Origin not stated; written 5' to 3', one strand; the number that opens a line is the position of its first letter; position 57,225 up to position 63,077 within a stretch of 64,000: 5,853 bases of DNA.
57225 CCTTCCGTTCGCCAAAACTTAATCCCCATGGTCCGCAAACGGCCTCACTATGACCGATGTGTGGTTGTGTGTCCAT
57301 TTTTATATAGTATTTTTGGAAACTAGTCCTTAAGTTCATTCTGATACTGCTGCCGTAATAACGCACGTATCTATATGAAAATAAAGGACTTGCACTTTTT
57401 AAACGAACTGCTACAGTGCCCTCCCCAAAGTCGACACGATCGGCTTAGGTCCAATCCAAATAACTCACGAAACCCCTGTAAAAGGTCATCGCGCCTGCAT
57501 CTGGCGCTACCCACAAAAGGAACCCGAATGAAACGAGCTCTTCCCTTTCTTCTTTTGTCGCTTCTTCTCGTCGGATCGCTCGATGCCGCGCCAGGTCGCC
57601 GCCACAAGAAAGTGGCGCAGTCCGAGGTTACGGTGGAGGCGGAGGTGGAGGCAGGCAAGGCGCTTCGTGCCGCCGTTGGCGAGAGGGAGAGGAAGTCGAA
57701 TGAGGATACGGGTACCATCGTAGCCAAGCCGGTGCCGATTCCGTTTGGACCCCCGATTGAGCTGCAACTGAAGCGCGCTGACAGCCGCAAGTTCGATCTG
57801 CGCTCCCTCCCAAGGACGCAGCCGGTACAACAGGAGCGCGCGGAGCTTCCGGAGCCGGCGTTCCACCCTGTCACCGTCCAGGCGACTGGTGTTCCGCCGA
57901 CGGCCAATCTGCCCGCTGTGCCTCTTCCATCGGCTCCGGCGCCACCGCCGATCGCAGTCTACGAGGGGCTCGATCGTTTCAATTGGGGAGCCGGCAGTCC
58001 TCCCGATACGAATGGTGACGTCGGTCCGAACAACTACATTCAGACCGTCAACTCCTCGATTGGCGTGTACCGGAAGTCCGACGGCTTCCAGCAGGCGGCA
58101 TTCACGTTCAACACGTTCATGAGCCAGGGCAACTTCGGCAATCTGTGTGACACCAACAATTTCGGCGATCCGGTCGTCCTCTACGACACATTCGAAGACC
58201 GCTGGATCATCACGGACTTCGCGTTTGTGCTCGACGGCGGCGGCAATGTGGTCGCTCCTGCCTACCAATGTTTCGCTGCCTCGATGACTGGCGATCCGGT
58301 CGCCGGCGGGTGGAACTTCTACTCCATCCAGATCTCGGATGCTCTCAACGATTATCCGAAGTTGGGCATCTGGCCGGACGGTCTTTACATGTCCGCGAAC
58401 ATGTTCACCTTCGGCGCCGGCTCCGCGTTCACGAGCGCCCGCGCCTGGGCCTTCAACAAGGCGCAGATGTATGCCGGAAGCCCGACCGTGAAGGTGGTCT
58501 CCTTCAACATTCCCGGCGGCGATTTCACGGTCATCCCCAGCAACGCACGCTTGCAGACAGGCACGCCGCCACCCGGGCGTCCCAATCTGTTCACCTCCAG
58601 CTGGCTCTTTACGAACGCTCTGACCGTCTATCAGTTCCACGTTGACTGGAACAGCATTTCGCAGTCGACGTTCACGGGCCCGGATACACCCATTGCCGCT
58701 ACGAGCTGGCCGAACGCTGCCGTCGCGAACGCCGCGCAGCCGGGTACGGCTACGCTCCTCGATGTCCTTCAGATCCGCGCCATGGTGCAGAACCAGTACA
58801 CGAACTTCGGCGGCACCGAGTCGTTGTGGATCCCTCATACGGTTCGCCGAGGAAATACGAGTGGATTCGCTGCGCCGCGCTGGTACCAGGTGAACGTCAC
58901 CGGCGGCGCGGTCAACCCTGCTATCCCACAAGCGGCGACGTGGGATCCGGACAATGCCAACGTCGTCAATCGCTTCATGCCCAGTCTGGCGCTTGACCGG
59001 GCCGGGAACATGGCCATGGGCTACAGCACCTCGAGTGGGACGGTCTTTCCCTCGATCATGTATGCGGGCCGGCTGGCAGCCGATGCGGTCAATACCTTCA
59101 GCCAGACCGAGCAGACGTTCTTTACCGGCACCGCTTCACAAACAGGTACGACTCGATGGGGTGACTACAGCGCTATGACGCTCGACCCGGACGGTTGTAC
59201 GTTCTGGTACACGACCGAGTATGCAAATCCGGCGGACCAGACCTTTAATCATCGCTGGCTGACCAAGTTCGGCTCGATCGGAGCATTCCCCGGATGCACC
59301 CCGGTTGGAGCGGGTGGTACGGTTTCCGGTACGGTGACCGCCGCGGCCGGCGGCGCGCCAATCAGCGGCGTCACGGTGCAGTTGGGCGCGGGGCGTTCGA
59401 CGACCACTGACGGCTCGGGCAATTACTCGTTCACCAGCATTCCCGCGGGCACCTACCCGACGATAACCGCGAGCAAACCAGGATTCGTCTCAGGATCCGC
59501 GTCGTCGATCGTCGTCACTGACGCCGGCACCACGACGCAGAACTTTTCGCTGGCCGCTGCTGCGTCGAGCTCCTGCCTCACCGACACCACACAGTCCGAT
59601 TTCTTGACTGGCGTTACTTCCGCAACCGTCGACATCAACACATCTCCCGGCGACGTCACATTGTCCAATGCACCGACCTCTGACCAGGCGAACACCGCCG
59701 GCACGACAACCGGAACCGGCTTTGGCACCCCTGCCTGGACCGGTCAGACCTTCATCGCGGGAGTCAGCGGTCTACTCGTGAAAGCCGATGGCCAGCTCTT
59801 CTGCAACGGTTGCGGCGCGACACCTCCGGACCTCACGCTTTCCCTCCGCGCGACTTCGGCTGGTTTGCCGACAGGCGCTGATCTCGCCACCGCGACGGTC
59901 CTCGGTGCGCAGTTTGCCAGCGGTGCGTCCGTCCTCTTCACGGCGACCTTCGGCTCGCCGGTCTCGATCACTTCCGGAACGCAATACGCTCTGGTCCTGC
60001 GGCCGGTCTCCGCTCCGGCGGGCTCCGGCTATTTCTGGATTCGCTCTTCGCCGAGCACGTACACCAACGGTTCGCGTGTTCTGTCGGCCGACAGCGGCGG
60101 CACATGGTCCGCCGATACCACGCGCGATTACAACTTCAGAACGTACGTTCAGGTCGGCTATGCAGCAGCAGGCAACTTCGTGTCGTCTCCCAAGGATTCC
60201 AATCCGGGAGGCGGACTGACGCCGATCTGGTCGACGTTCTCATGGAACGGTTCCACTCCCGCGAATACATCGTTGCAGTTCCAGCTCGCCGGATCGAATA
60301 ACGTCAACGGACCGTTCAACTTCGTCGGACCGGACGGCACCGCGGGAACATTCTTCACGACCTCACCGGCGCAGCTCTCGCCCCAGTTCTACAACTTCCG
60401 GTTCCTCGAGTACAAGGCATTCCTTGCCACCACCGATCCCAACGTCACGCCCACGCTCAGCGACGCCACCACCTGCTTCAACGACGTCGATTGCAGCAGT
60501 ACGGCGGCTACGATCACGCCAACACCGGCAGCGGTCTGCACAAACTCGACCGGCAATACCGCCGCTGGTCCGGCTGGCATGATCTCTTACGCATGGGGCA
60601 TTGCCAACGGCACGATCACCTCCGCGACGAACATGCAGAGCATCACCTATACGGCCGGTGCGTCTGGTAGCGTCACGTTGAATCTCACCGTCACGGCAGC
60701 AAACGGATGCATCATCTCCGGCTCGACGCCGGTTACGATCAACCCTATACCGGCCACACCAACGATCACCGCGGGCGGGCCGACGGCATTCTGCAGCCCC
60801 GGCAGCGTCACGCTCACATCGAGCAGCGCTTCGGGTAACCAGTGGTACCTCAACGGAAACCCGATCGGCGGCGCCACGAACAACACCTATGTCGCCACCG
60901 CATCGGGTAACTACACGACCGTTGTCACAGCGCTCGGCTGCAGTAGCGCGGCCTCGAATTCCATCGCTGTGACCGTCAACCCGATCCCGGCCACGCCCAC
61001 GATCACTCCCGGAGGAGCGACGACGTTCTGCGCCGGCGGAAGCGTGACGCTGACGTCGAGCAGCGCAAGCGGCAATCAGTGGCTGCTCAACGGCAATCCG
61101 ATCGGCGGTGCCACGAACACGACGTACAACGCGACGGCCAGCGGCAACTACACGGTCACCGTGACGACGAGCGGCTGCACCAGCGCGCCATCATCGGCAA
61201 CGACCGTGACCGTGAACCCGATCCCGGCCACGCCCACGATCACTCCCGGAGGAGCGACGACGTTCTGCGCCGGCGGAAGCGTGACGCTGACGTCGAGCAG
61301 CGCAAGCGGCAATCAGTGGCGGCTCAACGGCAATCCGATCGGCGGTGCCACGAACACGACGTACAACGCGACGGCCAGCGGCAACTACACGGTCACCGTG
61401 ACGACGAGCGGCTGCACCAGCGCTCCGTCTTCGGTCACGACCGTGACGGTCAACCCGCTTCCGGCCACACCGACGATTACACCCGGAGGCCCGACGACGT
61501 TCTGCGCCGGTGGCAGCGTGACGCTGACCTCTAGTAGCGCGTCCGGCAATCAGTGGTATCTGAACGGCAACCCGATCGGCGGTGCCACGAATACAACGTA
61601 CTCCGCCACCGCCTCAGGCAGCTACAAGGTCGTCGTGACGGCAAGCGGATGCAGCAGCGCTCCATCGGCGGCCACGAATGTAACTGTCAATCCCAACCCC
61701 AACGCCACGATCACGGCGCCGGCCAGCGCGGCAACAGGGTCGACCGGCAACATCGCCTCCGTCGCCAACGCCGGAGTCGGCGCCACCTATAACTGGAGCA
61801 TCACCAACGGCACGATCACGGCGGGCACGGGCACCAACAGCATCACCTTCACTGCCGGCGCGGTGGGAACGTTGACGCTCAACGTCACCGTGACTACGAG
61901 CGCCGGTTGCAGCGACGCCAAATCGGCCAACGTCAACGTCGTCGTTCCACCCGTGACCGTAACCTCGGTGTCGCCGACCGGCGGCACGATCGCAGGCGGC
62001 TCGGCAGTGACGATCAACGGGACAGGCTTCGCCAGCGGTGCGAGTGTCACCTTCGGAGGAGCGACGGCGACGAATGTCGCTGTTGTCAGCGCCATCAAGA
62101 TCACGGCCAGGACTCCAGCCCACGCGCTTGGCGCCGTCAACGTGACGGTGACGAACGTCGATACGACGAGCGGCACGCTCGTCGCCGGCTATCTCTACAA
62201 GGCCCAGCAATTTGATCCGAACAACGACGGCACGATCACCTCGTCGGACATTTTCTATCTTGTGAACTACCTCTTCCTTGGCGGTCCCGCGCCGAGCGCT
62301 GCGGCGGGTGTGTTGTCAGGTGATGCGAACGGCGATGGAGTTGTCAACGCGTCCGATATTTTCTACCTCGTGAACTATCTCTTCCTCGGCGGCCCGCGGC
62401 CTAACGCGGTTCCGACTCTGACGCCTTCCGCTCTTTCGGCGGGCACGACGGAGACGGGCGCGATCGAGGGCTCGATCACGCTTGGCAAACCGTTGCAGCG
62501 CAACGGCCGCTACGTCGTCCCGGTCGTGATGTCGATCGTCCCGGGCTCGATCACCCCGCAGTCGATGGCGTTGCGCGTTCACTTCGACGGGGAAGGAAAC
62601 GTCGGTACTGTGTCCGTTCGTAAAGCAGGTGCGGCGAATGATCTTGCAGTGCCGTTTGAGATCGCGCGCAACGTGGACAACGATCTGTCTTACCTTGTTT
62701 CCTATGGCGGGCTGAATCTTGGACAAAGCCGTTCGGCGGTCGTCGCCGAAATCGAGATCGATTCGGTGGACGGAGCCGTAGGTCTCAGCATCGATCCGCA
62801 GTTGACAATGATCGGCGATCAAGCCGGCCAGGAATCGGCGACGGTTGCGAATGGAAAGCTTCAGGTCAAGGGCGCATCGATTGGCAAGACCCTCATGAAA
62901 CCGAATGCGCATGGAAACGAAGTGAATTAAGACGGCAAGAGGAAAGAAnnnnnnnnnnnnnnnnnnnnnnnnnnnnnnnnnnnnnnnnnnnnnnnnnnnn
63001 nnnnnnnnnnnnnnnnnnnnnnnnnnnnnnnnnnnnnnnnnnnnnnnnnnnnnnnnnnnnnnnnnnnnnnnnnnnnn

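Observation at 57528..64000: Dockerin-cohesin locus: giant Ig-repeat dockerin protein followed by tandem cohesin-like cell-anchored paralogs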

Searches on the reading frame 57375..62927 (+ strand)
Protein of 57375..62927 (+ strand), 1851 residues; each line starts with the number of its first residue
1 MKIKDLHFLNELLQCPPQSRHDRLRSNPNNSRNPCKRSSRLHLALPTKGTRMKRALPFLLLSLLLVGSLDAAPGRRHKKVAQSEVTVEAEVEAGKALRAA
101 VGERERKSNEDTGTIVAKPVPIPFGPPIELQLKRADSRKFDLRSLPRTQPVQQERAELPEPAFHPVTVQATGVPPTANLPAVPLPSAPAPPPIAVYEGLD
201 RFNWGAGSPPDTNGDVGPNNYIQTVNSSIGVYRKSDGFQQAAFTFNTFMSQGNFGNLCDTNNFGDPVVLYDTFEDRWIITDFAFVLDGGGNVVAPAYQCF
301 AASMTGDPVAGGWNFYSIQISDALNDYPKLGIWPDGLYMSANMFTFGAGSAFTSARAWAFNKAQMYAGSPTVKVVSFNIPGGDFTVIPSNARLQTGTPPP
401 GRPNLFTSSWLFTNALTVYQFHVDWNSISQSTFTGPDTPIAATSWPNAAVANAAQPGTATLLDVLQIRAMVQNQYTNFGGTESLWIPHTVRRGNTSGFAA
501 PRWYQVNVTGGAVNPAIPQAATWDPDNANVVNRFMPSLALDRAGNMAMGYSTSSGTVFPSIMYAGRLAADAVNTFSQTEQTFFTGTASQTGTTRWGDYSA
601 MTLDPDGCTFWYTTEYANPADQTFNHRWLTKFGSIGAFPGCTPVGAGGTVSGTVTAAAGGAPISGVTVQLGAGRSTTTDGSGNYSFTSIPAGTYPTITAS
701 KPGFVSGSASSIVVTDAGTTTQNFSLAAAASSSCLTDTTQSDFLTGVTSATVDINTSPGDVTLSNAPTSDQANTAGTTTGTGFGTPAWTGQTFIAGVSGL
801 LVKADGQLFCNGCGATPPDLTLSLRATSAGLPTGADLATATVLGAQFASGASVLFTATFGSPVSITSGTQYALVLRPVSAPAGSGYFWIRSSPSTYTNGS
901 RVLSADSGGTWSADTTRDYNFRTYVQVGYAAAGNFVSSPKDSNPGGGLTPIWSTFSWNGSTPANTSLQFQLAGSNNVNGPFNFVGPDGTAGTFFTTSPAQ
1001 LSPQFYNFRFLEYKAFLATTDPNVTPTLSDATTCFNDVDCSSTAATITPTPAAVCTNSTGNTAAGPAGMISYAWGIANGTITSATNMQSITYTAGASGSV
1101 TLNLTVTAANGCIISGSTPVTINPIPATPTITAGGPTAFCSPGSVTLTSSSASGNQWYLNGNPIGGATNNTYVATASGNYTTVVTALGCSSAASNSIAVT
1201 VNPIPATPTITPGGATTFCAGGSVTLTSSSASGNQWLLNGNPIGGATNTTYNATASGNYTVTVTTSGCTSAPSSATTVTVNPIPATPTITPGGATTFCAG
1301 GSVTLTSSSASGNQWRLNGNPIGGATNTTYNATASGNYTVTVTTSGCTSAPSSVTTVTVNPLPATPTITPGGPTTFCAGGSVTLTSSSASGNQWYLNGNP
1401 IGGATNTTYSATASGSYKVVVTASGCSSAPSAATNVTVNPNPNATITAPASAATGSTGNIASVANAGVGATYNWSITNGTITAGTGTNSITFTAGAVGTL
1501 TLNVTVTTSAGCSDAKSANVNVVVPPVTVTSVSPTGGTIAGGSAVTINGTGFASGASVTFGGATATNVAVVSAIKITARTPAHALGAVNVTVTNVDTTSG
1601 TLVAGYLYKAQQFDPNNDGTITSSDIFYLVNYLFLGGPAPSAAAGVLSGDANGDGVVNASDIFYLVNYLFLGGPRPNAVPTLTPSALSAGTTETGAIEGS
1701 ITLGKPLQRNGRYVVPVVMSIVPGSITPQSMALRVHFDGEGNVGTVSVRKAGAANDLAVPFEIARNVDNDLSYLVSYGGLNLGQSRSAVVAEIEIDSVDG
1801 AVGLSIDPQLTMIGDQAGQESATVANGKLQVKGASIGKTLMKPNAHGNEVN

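Call 8: search_protein_families(library=pfam, proteins=[window:57375-62927:+], max_evalue=0.1)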
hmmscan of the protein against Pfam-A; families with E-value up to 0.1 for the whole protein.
window:57375-62927:+ (1851 aa): 16 families
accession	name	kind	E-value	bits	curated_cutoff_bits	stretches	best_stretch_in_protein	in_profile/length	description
PF19081.6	Ig_7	-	7.5e-18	65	27.3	4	1363-1440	1-84/84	Ig-like domain CHU_C associated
PF13620.12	CarboxypepD_reg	-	9.4e-15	55.2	32.3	1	649-726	1-81/82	Carboxypeptidase regulatory-like domain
PF01833.30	TIG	-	6.8e-13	48.9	20.9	1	1528-1599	2-77/84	IPT/TIG domain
PF06832.18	BiPBP_C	-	1.9e-11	44.1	26.8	0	1224-1265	35-80/90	Penicillin-Binding Protein C-terminus Family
PF16820.11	PKD_3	-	2e-09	37.6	26.3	0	1393-1424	36-67/68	PKD-like domain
PF13715.12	CarbopepD_reg_2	-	1.3e-08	35.2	32.2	1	650-728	1-78/88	CarboxypepD_reg-like domain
PF00404.24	Dockerin_1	-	1.9e-08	34.8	22.9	1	1614-1669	3-56/57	Dockerin type I domain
PF19408.5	PKD_6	-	2e-08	34.9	25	2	1441-1522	3-82/82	PKD-like domain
PF08308.17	PEGA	-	1.9e-06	28.1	20.8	1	1386-1427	7-47/71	PEGA domain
PF22352.2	K319L-like_PKD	-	5.5e-05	23.5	27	1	1443-1522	11-84/84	K319L-like, PKD domain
PF17210.9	SdrD_B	-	0.00015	22.4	29.7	1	658-705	19-71/112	SdrD B-like domain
PF18911.6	PKD_4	-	0.0046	17.4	27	0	1439-1522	1-83/85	PKD domain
PF20843.4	Rax2_3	-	0.008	16.8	27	0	1252-1281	60-89/161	Rax2 third domain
PF00036.39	EF-hand_1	-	0.056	13.5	25.4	0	1612-1626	8-22/29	EF hand domain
PF17802.7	SpaA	-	0.073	13.7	23.1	0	655-719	8-81/91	Prealbumin-like fold domain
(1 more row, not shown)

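Call 9: search_protein_families(library=ncbifam, proteins=[window:57375-62927:+], max_evalue=0.1)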
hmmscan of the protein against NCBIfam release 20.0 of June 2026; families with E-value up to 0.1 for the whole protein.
window:57375-62927:+ (1851 aa): 1 family
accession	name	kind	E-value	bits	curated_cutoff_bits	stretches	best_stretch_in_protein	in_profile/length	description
NF041540.1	dockerin_GC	domain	0.0019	18.5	29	1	1614-1667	11-61/67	GC-type dockerin domain-anchored protein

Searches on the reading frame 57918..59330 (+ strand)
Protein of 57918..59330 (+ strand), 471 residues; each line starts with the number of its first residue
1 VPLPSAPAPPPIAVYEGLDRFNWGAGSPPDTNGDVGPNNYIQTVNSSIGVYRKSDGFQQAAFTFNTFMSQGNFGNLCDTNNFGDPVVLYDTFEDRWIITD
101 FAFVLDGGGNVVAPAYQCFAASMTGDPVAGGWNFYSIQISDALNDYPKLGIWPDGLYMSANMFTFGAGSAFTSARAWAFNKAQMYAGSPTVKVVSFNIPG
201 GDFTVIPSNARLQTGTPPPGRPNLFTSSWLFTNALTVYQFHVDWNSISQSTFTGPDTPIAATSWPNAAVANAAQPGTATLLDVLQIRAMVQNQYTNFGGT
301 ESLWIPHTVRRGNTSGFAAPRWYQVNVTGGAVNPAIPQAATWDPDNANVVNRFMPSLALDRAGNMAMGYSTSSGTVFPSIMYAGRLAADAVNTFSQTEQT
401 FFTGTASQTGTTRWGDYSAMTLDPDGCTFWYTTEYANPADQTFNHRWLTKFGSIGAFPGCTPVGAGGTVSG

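Call 36: search_solved_structures(query=window:57918-59330:+, max_evalue=10, show_alignments=1)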
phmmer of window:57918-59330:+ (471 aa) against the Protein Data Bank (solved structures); distinct sequences matched with E-value up to 10: 1.
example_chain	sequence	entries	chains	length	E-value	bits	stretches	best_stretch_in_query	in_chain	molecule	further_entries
5c2m_A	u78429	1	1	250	0.028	16.6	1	397-454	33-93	Predicted protein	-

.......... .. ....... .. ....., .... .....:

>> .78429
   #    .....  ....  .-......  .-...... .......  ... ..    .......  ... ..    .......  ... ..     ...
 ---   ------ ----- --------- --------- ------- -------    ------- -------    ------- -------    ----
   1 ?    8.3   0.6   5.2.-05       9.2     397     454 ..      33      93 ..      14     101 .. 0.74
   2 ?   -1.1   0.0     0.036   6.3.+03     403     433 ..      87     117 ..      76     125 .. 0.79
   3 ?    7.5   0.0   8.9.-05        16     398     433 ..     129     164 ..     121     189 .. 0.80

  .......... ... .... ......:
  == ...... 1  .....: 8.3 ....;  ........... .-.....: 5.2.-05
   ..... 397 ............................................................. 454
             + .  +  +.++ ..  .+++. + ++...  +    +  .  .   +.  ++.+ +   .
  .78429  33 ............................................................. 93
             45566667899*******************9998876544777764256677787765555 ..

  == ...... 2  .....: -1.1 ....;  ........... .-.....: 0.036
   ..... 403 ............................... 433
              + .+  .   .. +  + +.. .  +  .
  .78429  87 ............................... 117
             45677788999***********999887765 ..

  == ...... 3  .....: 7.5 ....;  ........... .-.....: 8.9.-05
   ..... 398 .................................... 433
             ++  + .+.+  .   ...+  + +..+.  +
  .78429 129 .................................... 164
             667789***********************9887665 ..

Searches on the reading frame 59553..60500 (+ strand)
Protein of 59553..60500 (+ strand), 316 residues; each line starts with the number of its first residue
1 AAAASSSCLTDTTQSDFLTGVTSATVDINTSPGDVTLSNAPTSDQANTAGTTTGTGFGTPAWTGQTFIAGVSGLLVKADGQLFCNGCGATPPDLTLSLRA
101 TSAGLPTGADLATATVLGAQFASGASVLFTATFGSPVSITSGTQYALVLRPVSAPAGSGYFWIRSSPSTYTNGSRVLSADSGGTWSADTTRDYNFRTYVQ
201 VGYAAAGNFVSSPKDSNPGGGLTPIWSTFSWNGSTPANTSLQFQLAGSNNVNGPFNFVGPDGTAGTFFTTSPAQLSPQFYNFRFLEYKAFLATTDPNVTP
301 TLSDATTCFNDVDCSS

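Call 37: search_solved_structures(query=window:59553-60500:+, max_evalue=10, show_alignments=1)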
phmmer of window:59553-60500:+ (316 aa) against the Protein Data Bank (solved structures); distinct sequences matched with E-value up to 10: 0.
